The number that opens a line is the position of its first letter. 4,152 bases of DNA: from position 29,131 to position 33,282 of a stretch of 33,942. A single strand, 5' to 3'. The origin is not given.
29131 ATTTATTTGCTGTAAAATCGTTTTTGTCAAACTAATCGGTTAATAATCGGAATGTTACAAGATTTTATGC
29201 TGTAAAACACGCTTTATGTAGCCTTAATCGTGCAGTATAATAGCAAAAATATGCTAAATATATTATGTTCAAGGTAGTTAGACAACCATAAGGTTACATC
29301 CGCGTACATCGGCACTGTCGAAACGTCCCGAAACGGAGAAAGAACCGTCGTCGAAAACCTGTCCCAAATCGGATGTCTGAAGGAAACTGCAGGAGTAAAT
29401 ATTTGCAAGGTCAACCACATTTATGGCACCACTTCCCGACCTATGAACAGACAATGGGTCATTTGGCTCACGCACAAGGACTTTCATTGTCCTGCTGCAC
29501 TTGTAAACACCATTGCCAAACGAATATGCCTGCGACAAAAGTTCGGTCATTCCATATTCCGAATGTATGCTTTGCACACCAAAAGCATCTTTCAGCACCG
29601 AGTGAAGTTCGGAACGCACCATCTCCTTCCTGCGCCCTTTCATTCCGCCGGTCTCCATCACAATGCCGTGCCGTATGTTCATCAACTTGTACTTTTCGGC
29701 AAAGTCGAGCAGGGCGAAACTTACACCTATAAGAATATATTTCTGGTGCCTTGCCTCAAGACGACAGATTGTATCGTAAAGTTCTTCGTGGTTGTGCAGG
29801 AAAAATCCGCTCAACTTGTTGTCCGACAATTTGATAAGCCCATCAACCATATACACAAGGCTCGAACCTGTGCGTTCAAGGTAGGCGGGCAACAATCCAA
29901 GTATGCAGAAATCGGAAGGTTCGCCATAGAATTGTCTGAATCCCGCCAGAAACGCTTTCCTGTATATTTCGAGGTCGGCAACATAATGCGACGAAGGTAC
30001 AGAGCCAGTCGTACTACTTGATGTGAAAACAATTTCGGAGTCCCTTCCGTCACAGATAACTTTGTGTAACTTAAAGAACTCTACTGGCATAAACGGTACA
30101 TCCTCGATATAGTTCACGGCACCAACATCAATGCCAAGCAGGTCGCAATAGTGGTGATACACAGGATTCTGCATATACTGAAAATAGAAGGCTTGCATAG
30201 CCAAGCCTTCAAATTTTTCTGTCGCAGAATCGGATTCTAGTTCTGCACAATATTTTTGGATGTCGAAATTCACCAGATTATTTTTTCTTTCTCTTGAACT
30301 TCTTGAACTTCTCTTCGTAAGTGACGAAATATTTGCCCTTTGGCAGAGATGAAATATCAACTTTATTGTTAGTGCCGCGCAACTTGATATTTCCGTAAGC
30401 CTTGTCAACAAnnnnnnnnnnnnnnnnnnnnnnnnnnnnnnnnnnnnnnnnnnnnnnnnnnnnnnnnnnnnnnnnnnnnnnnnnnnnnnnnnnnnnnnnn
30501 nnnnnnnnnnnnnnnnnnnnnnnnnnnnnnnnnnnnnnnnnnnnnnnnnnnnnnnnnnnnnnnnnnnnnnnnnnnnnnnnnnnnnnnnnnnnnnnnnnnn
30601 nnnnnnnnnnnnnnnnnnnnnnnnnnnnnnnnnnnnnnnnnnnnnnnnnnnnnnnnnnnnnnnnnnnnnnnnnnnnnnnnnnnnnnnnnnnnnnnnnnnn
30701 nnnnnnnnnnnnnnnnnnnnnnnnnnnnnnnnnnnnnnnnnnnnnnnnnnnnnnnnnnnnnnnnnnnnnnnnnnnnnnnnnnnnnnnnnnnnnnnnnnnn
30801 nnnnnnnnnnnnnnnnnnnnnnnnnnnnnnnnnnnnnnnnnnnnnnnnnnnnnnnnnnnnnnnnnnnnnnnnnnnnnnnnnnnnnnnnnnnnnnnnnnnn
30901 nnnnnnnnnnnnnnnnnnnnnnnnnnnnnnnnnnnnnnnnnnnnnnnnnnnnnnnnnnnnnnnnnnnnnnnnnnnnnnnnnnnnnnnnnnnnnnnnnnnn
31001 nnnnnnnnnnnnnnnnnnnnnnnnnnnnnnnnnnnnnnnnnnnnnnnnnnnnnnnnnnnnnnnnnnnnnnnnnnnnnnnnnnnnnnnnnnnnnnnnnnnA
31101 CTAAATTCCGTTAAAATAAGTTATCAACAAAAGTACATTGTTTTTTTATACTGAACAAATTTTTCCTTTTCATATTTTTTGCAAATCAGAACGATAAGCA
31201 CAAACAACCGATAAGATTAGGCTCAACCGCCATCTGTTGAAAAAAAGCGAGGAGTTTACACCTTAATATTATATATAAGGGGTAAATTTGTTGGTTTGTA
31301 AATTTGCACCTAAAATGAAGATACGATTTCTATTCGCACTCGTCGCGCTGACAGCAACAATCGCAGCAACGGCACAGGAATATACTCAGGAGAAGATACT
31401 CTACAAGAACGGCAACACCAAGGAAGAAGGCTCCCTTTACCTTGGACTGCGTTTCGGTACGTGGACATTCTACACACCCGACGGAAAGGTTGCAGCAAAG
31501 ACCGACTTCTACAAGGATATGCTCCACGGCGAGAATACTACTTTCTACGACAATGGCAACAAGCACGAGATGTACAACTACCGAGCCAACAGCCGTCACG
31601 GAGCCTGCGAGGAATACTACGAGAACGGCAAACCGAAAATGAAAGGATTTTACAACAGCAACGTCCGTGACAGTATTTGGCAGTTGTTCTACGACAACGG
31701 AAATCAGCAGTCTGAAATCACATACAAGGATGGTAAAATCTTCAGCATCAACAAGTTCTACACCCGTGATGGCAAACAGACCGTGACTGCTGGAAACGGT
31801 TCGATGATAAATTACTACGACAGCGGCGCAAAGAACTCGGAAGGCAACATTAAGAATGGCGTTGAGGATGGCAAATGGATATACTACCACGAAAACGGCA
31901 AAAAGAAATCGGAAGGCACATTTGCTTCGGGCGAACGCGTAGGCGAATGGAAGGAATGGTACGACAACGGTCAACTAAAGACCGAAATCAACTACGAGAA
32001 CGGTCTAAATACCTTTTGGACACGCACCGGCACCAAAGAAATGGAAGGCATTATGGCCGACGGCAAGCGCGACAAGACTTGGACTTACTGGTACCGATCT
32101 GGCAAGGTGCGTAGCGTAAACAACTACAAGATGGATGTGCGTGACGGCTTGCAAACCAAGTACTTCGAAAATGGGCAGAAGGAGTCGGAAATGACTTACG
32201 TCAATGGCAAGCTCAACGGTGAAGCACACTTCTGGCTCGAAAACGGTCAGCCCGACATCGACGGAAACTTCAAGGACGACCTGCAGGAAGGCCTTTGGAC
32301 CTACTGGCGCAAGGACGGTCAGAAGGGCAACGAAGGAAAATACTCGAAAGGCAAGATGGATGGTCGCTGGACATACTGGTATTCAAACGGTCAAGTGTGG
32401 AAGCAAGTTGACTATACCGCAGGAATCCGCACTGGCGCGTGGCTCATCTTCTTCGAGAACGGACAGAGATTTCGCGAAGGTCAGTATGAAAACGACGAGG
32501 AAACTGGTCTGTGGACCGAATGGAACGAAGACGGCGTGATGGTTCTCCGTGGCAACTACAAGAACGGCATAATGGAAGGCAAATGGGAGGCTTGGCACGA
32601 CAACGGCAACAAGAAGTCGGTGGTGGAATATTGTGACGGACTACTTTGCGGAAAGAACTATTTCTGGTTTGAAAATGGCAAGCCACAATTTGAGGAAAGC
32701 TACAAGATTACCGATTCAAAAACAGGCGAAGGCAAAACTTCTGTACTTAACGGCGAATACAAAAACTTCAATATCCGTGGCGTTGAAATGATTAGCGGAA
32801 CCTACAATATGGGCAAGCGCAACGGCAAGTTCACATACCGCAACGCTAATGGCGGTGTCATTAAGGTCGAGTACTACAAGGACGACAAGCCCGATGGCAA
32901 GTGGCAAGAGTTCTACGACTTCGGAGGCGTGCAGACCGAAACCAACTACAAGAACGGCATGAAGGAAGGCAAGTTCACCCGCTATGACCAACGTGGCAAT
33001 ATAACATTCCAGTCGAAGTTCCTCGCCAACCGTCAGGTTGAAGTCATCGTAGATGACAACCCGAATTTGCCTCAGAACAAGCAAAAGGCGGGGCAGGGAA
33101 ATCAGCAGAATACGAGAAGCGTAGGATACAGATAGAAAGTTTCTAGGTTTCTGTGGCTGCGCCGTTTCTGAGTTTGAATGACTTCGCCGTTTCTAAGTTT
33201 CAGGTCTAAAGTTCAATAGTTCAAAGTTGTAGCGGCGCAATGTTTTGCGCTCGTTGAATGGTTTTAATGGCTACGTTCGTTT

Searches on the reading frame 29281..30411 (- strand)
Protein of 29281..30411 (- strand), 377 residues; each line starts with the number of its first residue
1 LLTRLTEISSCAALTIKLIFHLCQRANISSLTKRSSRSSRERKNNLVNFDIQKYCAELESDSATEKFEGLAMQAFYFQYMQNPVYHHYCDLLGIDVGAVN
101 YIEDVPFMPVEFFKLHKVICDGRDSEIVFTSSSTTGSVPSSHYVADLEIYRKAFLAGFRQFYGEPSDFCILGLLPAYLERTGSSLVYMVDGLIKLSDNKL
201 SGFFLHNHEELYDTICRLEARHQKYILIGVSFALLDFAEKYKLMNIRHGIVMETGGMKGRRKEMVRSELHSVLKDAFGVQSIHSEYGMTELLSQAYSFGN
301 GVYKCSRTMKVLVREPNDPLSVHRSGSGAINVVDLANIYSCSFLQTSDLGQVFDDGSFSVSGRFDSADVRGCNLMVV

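Call 74: search_protein_families(library=pfam, proteins=[window:29281-30411:-], max_evalue=0.001)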
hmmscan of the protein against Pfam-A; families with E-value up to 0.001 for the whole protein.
window:29281-30411:- (377 aa): 1 family
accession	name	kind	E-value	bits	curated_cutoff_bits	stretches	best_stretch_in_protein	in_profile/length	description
PF04443.18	LuxE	-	1.2e-11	44.5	24.9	1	60-375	31-385/391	Acyl-protein synthetase, LuxE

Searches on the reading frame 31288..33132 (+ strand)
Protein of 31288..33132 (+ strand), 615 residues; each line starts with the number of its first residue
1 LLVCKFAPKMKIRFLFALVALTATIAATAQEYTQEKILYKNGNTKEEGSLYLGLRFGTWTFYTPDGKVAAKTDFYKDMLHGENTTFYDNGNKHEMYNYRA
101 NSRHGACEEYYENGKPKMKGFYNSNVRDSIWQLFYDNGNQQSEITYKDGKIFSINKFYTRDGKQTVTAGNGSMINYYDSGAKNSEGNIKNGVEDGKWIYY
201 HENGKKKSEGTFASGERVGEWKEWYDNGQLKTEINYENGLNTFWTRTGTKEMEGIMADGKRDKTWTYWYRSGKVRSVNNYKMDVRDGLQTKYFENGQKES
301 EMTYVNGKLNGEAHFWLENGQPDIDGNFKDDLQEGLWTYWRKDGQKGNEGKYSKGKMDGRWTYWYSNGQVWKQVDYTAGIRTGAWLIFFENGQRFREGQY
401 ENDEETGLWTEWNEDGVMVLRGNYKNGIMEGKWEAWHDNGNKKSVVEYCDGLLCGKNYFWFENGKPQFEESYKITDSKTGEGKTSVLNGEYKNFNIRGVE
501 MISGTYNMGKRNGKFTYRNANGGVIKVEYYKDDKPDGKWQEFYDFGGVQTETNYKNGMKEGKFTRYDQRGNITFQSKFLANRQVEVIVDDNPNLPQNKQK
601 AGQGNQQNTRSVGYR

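Call 74: search_protein_families(library=pfam, proteins=[window:31288-33132:+], max_evalue=0.001)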
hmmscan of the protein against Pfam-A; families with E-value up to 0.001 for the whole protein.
window:31288-33132:+ (615 aa): 1 family
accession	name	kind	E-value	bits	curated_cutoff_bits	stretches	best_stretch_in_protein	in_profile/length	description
PF07661.19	MORN_2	-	2.3e-50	163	29.6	3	217-238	1-22/22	MORN repeat variant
